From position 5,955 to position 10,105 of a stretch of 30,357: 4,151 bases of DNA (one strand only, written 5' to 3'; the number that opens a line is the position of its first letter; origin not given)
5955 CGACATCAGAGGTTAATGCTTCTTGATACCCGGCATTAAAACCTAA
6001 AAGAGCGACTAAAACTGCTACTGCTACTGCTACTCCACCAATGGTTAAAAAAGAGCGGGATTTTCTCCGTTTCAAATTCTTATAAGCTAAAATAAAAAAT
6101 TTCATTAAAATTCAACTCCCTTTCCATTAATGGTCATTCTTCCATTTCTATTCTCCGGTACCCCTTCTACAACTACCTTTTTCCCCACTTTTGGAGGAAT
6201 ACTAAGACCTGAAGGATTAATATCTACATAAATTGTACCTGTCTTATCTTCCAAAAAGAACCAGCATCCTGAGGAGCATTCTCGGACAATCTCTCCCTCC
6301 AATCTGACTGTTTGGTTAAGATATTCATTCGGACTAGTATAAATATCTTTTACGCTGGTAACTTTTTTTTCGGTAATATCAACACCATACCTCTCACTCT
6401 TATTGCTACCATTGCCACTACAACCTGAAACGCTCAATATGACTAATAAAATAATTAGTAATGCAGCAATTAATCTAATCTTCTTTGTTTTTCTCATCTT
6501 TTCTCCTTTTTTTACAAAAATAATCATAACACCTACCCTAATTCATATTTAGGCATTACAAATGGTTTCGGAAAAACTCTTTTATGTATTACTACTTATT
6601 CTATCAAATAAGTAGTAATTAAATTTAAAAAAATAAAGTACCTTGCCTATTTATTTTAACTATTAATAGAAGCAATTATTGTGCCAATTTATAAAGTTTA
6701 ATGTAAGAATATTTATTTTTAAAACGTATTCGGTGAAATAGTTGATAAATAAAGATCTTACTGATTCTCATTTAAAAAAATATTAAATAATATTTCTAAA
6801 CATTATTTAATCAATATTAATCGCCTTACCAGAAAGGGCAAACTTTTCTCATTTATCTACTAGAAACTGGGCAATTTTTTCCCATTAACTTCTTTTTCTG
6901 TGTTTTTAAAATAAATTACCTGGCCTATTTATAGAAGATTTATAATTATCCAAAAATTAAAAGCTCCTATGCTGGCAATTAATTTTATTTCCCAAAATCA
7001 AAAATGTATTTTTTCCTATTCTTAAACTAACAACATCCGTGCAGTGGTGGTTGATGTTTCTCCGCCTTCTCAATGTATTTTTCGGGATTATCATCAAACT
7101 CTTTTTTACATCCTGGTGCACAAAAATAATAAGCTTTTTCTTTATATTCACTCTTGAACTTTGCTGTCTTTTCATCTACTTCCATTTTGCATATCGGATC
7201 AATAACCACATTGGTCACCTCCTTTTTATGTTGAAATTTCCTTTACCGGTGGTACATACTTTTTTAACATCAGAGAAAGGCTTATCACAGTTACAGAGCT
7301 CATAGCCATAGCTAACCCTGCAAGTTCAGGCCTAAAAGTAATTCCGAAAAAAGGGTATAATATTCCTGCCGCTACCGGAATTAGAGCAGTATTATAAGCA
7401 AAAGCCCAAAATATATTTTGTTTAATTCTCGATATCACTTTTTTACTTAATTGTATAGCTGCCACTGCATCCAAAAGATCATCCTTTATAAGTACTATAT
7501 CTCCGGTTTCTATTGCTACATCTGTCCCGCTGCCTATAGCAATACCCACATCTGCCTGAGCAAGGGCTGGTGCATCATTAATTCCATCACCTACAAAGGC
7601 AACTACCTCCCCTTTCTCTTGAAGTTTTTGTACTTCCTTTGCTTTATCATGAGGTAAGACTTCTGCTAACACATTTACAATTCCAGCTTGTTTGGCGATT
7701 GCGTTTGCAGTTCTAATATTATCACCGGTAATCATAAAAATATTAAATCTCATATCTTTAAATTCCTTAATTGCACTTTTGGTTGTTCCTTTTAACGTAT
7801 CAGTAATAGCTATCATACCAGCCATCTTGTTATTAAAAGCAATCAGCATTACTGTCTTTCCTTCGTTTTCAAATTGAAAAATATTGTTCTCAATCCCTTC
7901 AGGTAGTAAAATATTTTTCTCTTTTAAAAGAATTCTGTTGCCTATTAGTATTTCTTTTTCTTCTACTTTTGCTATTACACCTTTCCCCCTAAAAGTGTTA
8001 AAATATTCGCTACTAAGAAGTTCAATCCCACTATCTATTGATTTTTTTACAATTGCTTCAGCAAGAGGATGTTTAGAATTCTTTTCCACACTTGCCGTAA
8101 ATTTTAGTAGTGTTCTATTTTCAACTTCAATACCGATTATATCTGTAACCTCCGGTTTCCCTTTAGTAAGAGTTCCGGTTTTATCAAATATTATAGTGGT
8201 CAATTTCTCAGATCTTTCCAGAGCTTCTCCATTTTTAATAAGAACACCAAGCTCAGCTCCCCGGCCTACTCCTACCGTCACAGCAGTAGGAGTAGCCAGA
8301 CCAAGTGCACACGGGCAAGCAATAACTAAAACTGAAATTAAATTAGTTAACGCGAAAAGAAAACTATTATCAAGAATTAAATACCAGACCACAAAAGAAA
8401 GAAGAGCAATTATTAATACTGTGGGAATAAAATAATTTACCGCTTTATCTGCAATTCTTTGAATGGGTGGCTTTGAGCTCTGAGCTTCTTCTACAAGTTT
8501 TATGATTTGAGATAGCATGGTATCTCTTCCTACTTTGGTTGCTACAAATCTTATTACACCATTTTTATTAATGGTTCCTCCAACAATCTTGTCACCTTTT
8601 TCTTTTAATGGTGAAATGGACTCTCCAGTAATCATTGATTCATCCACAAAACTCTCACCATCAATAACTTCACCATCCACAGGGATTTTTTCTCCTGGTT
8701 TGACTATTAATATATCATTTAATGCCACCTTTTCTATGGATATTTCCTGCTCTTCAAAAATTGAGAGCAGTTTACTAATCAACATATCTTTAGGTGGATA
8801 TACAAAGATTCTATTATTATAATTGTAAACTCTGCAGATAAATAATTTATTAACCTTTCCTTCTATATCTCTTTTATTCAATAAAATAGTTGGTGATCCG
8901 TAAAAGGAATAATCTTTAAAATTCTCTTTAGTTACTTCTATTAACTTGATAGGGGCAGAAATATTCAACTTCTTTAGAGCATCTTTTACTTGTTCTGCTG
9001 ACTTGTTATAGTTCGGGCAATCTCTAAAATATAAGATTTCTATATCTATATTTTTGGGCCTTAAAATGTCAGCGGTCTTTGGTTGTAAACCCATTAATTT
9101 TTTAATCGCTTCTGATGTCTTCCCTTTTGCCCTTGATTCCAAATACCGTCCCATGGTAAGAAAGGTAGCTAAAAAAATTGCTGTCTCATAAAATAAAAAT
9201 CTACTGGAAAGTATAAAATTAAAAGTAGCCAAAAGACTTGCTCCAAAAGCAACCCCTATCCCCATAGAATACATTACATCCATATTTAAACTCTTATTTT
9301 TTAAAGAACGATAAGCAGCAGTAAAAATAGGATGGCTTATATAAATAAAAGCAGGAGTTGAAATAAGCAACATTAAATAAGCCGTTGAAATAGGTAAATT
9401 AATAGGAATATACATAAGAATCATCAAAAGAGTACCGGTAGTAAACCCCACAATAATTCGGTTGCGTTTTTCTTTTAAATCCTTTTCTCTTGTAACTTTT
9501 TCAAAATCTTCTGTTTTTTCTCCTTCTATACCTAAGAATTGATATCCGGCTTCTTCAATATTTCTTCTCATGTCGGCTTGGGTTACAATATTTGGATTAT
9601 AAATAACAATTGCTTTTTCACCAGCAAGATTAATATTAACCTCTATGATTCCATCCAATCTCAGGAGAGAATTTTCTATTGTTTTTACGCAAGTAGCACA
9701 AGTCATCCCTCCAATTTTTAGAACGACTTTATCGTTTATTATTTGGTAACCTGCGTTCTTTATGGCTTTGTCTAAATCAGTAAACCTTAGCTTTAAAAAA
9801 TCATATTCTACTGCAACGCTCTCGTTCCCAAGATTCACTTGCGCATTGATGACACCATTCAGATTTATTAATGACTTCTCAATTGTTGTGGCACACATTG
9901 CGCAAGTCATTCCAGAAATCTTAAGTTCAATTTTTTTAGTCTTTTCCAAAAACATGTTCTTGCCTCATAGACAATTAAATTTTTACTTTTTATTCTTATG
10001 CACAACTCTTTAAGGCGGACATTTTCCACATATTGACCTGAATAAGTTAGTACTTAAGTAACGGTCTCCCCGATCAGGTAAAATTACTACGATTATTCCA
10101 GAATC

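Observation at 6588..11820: One 32-bp operator in two places defines a candidate Rrf2 mini-regulon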

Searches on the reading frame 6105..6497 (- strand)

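Call 7: search_protein_families(library=pfam, proteins=[window:6105-6497:-])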
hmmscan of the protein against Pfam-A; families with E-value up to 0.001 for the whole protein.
window:6105-6497:- (130 aa): 0 families

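Call 10: search_protein_families(library=ncbifam, proteins=[window:6105-6497:-])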
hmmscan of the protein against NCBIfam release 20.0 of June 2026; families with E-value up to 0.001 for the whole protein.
window:6105-6497:- (130 aa): 2 families
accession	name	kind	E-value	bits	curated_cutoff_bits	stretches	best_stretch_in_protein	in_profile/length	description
NF033674.1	stress_OB_fold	domain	4.7e-07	30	35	1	14-112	4-92/111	NirD/YgiW/YdeI family stress tolerance protein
TIGR00156.1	TIGR00156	subfamily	0.00027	21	108.15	1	10-95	9-90/128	YgiW/YdeI family stress tolerance OB fold protein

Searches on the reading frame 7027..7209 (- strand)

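Call 7: search_protein_families(library=pfam, proteins=[window:7027-7209:-])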
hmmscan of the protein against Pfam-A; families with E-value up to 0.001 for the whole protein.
window:7027-7209:- (60 aa): 1 family
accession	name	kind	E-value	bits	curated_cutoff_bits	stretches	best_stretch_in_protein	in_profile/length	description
PF04945.19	YHS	-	3.5e-16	59.4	30.3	1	2-47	1-45/47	YHS domain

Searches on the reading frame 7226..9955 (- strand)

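Call 7: search_protein_families(library=pfam, proteins=[window:7226-9955:-])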
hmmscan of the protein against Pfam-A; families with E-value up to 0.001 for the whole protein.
window:7226-9955:- (909 aa): 5 families
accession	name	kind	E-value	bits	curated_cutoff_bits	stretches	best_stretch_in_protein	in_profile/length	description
PF00122.25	E1-E2_ATPase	-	1.9e-56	190.9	28.1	1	401-568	14-180/181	E1-E2 ATPase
PF00702.32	Hydrolase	-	9.5e-37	127.7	26.4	1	586-802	2-191/191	haloacid dehalogenase-like hydrolase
PF00403.32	HMA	-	1.7e-31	108.8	24.8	2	11-71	2-62/62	Heavy-metal-associated domain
PF10865.14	DUF2703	-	7.5e-05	23.3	23.6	0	318-392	27-116/120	Domain of unknown function (DUF2703)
PF13192.12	Thioredoxin_3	-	0.00076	19.9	24.8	0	304-367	2-64/76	Thioredoxin domain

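Call 10: search_protein_families(library=ncbifam, proteins=[window:7226-9955:-])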
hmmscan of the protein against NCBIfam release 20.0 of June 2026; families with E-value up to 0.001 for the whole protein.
window:7226-9955:- (909 aa): 31 families (the best 25 are shown)
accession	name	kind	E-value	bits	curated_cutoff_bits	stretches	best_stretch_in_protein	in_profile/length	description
NF007952.0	PRK10671.1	equivalog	3e-192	641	1316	3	401-902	336-836/838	copper-exporting P-type ATPase CopA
TIGR01525.1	ATPase-IB_hvy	subfamily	2.9e-181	604.2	346.25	2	401-897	65-560/560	heavy metal translocating P-type ATPase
TIGR01511.1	ATPase-IB1_Cu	subfamily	1.9e-177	591.4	397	2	402-898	86-542/542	copper-translocating P-type ATPase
NF008262.1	PRK11033.1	equivalog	1.5e-131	440.2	1005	3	401-853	241-690/731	zinc/cadmium/mercury/lead-transporting ATPase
TIGR01512.1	ATPase-IB2_Cd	subfamily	1.1e-120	403.6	313.5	2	402-674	61-304/494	cadmium family heavy metal-translocating P-type ATPase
NF033775.1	P_type_ZntA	exception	1.1e-117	394.2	1240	3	402-855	247-693/732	Zn(II)/Cd(II)/Pb(II) translocating P-type ATPase ZntA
TIGR01494.1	ATPase_P-type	subfamily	1e-93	314.4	62.3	1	397-865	37-463/478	HAD-IC family P-type ATPase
TIGR01497.1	kdpB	equivalog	4.9e-59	200.1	527.9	1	401-841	115-567/675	potassium-transporting ATPase subunit KdpB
TIGR01647.1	ATPase-IIIA_H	equivalog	1.7e-54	185.2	615.5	2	403-759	103-481/755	plasma-membrane proton-efflux P-type ATPase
NF010609.0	PRK14010.1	equivalog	6.4e-49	166.7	1323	1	411-824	124-545/673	K(+)-transporting ATPase subunit B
TIGR01517.1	ATPase-IIB_Ca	equivalog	3.8e-45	154.4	507.05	2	710-851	534-696/882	calcium-translocating P-type ATPase, PMCA-type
TIGR01522.1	ATPase-IIA2_Ca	equivalog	2e-34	118.6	798.3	3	760-853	565-659/854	calcium-transporting P-type ATPase, PMR1-type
NF033795.1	chaper_CopZ_Bs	exception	1e-33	115.3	91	2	10-72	3-65/66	copper chaperone CopZ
TIGR01116.1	ATPase-IIA1_Ca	equivalog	8.1e-33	113.5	703.4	2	710-852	456-613/799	calcium-translocating P-type ATPase, SERCA-type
TIGR01106.1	ATPase-IIC_X-K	subfamily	1.6e-31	109.1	946.1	2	401-605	150-364/997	Na,H/K antiporter P-type ATPase subunit alpha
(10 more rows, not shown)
